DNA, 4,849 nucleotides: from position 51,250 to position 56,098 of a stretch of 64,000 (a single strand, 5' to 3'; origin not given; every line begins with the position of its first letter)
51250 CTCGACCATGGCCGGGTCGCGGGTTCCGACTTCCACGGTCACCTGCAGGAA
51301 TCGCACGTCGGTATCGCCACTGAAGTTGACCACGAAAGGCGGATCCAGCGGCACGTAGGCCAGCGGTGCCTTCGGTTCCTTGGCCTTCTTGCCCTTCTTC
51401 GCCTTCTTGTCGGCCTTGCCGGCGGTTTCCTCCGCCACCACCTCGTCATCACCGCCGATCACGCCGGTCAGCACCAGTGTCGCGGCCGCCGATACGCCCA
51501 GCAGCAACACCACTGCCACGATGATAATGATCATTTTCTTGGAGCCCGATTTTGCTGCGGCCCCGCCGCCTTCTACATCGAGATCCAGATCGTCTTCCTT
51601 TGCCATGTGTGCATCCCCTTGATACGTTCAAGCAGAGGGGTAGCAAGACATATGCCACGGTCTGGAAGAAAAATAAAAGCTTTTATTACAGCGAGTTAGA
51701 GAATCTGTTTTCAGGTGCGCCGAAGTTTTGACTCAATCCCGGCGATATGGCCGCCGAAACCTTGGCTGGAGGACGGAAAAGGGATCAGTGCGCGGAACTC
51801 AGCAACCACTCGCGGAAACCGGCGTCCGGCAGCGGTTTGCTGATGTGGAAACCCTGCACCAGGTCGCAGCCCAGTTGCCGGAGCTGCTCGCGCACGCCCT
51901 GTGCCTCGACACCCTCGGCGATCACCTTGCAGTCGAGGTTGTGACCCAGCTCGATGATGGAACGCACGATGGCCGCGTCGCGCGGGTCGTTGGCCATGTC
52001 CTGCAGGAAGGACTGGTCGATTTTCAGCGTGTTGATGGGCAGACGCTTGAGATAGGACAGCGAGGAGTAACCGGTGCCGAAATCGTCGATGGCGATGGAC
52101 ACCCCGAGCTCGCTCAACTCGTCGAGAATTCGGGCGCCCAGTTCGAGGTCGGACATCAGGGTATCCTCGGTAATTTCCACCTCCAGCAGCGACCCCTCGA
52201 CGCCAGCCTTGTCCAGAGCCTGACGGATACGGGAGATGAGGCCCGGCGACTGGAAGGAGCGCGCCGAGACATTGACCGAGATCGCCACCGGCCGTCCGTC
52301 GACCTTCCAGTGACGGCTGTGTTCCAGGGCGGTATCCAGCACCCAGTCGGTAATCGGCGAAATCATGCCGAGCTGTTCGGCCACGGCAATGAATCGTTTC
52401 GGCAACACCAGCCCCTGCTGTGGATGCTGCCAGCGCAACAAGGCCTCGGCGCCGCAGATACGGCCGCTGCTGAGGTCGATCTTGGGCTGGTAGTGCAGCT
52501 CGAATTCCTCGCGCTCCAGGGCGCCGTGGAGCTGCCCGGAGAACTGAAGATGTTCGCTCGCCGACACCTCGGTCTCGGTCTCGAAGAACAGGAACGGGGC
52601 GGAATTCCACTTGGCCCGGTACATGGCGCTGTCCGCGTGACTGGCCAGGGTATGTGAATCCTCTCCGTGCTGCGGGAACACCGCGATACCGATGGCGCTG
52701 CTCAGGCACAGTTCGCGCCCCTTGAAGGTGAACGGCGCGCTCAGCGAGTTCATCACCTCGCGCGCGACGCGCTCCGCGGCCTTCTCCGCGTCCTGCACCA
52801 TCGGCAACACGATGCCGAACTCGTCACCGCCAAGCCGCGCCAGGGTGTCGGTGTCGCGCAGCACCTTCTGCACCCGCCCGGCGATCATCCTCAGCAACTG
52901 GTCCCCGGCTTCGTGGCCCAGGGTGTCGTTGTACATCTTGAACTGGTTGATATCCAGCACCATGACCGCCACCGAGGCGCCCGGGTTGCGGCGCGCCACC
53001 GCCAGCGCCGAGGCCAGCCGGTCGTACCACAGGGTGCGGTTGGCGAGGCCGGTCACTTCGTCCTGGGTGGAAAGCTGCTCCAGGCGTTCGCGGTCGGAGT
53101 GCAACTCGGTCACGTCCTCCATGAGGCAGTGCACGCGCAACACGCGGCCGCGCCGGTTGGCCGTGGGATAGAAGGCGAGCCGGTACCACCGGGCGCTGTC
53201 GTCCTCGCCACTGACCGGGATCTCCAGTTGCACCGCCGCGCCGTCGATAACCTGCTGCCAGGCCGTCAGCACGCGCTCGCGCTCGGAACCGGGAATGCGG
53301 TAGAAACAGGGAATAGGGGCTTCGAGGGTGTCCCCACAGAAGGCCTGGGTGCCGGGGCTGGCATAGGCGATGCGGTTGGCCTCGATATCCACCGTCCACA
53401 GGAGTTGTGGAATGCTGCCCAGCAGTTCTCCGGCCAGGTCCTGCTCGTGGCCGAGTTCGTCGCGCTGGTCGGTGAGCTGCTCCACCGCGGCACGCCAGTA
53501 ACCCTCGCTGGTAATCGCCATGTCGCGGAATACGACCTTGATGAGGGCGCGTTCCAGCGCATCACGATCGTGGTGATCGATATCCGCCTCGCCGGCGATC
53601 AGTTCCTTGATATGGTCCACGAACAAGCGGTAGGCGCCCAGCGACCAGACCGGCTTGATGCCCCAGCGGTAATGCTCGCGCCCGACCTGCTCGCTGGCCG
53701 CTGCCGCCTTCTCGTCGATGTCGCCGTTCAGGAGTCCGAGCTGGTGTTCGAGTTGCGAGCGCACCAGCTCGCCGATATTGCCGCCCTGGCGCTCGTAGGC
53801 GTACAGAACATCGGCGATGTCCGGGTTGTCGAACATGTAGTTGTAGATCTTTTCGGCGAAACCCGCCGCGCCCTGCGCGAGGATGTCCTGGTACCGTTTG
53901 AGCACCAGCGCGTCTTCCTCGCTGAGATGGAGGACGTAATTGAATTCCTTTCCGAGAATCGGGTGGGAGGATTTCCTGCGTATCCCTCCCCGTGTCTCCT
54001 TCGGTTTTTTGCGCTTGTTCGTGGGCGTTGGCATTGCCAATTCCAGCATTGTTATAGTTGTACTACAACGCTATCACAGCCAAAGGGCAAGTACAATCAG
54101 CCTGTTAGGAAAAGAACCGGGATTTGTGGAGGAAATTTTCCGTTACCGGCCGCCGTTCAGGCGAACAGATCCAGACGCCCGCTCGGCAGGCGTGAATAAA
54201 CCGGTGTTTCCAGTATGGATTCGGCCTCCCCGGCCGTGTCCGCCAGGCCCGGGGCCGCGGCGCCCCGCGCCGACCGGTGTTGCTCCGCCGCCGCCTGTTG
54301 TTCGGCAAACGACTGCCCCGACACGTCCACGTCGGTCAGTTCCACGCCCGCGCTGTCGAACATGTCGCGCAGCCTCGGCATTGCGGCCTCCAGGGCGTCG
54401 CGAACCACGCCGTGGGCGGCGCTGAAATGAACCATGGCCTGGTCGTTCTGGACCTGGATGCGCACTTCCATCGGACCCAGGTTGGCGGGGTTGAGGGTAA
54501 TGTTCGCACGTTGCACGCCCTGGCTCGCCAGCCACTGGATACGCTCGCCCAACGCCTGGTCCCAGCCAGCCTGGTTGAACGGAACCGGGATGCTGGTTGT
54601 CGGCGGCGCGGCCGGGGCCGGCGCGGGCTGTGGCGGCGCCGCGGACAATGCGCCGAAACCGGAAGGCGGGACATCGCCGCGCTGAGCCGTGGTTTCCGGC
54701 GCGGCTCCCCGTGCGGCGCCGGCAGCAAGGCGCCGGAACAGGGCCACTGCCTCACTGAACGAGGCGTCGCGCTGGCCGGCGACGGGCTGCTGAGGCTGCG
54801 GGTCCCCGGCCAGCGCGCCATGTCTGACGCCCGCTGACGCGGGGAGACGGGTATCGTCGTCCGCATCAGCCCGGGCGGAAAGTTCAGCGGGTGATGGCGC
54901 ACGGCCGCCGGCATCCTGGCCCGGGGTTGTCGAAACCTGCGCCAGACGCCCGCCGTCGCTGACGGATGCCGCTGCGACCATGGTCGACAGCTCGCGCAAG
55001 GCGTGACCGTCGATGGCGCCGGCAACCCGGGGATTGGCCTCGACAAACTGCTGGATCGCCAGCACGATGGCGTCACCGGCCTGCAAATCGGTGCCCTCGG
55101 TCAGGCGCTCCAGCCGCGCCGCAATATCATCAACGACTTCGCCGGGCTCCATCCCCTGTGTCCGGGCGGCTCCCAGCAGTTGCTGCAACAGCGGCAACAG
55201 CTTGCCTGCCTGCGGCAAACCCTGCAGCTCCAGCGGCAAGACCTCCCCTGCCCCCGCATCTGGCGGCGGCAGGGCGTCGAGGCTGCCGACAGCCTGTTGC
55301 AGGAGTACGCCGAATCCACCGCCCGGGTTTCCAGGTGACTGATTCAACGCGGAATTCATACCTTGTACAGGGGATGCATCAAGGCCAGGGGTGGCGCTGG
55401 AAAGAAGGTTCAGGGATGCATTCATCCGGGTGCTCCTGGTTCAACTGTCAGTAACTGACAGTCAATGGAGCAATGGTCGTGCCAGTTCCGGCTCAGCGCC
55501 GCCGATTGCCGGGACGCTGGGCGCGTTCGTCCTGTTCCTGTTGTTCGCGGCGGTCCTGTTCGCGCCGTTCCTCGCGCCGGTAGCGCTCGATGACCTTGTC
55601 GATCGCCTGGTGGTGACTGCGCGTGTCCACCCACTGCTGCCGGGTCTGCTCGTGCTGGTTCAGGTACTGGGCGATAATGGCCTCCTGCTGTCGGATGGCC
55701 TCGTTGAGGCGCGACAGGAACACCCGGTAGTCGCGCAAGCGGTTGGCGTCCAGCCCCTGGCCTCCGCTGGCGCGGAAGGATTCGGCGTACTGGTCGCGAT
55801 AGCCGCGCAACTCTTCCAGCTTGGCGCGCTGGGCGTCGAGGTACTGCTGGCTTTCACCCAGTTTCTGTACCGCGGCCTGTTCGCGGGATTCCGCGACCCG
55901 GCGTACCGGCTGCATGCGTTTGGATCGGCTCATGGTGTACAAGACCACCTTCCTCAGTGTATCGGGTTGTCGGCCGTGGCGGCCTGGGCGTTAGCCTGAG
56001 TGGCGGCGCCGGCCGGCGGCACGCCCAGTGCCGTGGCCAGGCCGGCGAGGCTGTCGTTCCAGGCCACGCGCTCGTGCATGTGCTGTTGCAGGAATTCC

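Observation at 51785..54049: Globin-PAS-GGDEF-EAL gas sensor inserted inside the flagellar cluster between fliK and fliL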

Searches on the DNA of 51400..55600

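Call 76: search_rna_families(source=window, start=51400, end=55600, threshold=evalue, max_evalue=1)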
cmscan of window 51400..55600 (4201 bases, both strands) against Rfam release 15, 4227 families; matches with E-value up to 1: 0.
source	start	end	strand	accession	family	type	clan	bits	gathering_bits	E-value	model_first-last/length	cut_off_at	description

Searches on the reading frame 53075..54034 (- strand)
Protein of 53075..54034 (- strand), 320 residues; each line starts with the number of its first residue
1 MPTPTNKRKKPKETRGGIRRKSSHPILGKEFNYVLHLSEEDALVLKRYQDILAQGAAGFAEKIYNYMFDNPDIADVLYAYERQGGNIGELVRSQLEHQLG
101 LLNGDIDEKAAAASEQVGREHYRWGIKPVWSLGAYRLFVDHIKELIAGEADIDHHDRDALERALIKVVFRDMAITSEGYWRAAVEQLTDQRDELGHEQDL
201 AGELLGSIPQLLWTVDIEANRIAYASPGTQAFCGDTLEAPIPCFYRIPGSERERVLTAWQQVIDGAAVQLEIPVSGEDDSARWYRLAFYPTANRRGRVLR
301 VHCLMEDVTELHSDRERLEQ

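Call 73: search_protein_representatives(protein=window:53075-54034:-)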
Query: 320 residues. Proteins with E-value up to 0.001 (for the whole library): 855; up to 1e-10: 83; up to 1e-30: 32. The best 150 are listed.
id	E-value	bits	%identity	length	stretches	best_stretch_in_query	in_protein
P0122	6.7e-136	469.3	63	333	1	1-320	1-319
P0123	1.6e-69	251.2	38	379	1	10-312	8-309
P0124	3.1e-65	237.2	38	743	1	25-319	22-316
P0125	2.4e-64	234.2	39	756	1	23-311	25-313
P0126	3.0e-61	224.1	40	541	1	27-318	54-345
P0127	1.1e-60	222.2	39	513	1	20-311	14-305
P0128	1.1e-59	218.9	37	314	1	8-312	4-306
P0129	8.7e-59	216.0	39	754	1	27-318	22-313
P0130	2.1e-56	208.1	36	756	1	29-319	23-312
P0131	4.5e-54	200.5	41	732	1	28-308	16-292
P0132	5.5e-53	196.9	35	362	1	27-318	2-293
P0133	6.0e-53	196.8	36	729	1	28-319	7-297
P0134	2.1e-52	195.0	37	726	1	23-316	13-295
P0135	1.5e-51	192.1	47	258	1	6-218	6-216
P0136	8.5e-49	183.1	35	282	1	28-275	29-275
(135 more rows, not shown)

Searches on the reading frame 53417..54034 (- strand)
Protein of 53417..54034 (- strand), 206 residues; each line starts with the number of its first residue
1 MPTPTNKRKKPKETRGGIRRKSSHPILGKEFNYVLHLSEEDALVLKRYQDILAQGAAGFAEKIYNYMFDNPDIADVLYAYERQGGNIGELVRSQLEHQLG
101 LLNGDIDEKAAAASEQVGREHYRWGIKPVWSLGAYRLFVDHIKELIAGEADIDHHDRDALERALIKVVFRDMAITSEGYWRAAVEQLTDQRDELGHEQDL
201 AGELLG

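Call 12: search_solved_structures(query=window:53417-54034:-, max_evalue=10, show_alignments=5)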
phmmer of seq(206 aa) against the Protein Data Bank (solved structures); distinct sequences matched with E-value up to 10: 1.
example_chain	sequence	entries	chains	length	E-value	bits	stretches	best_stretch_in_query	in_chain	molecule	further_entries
1or4_A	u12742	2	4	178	0.0041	20.2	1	18-139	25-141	Heme-based aerotactic transducer hemAT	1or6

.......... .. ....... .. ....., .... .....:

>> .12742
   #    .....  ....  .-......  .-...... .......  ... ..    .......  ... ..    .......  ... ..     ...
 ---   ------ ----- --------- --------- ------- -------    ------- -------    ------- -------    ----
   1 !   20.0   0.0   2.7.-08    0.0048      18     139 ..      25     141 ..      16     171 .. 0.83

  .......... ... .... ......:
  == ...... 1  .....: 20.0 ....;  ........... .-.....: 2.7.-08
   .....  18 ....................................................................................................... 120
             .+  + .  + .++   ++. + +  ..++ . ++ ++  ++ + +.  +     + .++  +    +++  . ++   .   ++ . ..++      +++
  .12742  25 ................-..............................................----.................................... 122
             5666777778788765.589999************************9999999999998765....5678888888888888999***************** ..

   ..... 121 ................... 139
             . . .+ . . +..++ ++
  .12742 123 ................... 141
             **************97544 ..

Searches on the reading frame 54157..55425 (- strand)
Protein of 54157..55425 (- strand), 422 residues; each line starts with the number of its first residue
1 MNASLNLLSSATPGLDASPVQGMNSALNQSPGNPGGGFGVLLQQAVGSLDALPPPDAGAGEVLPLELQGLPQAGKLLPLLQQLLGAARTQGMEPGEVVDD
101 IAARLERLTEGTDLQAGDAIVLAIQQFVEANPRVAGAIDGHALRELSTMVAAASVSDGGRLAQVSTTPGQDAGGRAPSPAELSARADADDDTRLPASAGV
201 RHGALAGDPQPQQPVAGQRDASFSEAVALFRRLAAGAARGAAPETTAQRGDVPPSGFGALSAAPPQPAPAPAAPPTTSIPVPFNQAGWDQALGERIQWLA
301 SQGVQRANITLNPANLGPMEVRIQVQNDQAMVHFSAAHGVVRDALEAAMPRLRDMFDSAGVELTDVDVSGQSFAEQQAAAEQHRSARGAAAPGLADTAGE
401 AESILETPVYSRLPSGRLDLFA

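Call 5: search_protein_families(library=pfam, proteins=[window:54157-55425:-], max_evalue=0.01)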
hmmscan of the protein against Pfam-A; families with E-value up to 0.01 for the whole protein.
window:54157-55425:- (422 aa): 1 family
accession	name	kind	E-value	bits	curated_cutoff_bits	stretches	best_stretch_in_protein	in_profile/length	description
PF02120.21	Flg_hook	-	8.7e-24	83.6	29.8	1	294-376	2-84/85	Flagellar hook-length control protein FliK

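Call 6: search_protein_families(library=ncbifam, proteins=[window:54157-55425:-], max_evalue=0.01)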
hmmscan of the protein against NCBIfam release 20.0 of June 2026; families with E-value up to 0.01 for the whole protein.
window:54157-55425:- (422 aa): 1 family
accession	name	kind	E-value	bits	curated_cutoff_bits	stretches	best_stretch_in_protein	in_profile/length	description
NF007514.1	PRK10118.1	equivalog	7.1e-22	78.5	396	1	213-408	200-393/410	flagellar hook length control protein FliK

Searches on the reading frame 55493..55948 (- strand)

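Call 5: search_protein_families(library=pfam, proteins=[window:55493-55948:-], max_evalue=0.01)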
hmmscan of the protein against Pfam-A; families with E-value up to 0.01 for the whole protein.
window:55493-55948:- (151 aa): 1 family
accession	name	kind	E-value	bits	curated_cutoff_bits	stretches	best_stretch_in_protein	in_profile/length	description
PF02050.21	FliJ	-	2.9e-25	89.3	28.4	1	25-145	2-121/123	Flagellar FliJ protein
